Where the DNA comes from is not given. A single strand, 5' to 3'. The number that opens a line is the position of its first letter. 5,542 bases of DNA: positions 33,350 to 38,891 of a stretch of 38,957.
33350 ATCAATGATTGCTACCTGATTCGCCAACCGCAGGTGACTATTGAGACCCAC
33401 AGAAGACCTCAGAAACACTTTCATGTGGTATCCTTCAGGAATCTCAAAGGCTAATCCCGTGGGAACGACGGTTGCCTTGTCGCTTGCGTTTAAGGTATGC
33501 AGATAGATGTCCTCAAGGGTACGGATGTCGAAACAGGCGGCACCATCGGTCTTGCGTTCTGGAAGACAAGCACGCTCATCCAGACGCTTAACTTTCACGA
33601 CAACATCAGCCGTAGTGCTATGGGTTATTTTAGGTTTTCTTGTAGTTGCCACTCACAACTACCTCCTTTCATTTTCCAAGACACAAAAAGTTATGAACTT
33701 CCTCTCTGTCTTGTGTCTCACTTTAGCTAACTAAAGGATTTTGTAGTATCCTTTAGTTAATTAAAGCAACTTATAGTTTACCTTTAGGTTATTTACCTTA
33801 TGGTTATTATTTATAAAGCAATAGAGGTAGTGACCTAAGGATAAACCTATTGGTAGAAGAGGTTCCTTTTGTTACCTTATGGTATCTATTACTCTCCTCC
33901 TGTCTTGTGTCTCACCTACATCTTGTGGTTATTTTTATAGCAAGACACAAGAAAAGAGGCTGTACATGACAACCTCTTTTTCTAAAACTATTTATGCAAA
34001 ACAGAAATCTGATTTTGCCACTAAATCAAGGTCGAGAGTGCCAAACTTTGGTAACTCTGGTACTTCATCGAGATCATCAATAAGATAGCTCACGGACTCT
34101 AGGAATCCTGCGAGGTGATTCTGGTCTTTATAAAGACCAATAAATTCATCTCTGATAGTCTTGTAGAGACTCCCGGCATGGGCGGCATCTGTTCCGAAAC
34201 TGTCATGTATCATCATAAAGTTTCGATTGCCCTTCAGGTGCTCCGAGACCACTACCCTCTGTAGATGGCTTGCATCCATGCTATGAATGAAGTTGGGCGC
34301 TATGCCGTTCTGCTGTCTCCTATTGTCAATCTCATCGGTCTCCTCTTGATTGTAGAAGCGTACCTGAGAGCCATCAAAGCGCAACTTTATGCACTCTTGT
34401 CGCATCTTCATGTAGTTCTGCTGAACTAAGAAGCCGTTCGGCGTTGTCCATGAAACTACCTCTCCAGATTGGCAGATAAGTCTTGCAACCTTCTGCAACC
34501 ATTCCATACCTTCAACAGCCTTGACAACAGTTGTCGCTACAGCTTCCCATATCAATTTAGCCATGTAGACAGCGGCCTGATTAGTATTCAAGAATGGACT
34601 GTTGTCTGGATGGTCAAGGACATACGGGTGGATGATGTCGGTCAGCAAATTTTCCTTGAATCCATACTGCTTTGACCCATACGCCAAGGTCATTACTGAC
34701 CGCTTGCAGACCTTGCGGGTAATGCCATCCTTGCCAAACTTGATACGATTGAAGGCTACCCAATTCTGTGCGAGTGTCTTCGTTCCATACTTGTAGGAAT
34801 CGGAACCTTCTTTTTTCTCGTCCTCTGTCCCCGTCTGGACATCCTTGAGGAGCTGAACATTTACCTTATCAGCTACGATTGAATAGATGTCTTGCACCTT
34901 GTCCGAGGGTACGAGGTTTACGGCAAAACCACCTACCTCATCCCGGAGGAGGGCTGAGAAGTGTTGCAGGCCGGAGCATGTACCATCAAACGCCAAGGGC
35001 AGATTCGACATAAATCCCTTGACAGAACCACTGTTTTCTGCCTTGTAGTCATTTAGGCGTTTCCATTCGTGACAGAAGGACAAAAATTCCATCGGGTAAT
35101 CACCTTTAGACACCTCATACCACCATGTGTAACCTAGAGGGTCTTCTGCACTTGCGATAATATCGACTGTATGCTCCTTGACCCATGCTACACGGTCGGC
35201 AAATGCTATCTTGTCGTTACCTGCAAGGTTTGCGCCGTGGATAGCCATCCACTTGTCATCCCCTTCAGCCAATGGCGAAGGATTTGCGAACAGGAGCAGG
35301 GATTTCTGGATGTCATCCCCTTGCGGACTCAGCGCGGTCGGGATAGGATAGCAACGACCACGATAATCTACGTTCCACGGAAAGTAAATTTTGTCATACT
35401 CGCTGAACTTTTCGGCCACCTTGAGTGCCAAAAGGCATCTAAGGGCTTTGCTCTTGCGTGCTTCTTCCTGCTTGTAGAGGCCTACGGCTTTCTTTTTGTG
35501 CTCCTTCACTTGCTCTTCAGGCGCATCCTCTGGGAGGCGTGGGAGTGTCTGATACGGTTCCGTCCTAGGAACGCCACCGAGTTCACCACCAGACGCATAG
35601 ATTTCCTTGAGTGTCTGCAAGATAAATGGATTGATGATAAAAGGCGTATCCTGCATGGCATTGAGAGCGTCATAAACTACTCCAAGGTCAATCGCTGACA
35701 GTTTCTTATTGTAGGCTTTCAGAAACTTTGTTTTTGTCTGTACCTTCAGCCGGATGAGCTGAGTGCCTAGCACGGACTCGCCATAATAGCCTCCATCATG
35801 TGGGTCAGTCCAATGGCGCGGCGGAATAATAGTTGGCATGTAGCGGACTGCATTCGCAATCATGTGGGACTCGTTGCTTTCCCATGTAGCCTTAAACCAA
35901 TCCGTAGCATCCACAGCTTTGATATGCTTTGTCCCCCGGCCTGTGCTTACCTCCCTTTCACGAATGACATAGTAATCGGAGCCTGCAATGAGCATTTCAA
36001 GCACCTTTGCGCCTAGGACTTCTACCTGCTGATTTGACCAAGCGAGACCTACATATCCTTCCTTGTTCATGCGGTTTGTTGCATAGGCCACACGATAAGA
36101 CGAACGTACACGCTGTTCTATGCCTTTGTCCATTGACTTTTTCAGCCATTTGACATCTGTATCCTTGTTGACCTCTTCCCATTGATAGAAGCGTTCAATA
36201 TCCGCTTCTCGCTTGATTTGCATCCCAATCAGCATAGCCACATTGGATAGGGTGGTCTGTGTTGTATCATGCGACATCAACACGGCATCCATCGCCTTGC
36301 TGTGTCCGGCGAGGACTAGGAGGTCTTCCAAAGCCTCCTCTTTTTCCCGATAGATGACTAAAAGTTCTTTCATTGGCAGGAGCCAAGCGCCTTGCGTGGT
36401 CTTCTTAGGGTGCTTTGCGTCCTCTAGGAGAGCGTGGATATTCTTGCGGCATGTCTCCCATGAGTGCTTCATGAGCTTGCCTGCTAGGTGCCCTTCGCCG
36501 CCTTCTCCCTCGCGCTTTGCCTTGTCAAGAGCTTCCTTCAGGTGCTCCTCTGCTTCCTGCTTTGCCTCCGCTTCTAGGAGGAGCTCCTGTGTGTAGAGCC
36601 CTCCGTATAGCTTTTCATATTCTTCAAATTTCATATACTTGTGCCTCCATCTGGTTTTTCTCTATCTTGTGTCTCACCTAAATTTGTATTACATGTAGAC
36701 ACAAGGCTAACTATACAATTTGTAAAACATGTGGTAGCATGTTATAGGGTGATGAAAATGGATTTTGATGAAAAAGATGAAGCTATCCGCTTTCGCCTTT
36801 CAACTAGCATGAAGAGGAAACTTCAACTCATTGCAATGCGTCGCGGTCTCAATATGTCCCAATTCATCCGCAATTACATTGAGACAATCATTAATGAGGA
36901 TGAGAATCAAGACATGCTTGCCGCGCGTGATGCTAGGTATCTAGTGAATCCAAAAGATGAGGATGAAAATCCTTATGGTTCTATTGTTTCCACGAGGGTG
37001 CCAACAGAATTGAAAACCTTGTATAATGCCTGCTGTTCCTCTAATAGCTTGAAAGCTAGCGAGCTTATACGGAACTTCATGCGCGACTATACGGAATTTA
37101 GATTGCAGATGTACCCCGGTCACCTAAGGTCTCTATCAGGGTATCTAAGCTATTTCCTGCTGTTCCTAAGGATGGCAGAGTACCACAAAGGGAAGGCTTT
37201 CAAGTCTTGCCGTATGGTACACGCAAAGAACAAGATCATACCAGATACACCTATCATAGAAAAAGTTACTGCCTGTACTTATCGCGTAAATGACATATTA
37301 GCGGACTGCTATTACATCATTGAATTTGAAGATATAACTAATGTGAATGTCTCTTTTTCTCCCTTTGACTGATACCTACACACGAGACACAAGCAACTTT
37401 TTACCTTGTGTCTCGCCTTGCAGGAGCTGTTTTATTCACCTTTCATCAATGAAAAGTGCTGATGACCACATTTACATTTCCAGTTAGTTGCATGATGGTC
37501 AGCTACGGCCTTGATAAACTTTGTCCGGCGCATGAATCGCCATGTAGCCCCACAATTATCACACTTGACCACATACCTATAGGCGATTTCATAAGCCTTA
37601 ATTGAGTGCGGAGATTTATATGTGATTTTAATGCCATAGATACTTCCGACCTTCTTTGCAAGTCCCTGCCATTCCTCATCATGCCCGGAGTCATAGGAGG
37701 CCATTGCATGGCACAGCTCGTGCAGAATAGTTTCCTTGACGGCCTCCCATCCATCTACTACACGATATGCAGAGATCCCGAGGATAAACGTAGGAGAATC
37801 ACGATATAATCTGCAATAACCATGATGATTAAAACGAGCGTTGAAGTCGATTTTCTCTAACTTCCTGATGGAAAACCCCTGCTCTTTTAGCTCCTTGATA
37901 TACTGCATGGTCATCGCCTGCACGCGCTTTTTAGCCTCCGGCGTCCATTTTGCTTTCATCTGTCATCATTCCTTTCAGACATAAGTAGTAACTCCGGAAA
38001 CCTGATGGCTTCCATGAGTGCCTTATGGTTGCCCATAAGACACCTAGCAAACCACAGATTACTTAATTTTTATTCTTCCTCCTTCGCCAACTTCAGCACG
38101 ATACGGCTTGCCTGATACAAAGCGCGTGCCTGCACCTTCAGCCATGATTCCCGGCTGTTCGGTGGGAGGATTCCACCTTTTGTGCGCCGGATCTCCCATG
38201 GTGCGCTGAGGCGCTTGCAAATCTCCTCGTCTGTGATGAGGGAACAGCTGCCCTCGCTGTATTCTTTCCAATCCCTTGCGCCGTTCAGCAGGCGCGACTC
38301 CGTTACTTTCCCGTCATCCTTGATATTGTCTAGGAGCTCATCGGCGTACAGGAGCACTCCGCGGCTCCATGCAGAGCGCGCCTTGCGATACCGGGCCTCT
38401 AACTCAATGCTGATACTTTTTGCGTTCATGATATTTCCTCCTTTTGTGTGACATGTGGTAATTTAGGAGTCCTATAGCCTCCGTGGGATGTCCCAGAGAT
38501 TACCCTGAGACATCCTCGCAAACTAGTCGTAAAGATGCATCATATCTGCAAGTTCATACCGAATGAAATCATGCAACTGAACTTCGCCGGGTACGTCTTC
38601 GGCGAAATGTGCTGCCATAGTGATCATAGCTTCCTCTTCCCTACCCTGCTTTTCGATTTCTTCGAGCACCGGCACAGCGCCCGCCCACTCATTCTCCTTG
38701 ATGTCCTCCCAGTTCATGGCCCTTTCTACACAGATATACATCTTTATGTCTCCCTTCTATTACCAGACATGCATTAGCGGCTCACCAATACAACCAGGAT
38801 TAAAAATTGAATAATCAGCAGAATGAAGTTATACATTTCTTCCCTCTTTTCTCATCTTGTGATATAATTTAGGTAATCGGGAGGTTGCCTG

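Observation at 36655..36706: The phage-promoter core occurs as inverted repeats at three regulatory points (RNAP promoter, origin promoter, convergent-gene hairpin)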

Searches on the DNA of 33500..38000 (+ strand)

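Call 7: search_dna_similar(query=window:33500-38000:+, collection=phages, mode=near, max_rows=30)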
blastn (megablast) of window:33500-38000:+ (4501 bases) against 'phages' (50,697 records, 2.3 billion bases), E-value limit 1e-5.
No match.

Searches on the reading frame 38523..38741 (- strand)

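Call 10: search_protein_families(library=pfam, proteins=[window:38523-38741:-], max_evalue=0.01)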
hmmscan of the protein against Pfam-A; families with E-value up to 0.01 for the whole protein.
window:38523-38741:- (72 aa): 0 families

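Call 34: search_protein_families(library=phrogs, proteins=[window:38523-38741:-], max_evalue=0.01)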
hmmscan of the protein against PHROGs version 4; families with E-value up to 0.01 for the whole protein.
window:38523-38741:- (72 aa): 2 families
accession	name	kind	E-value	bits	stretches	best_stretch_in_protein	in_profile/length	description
phrog_5149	-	unknown function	1.9e-08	35.6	1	17-69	17-68/164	-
phrog_11492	-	unknown function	0.0019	19.6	1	9-65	7-63/154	-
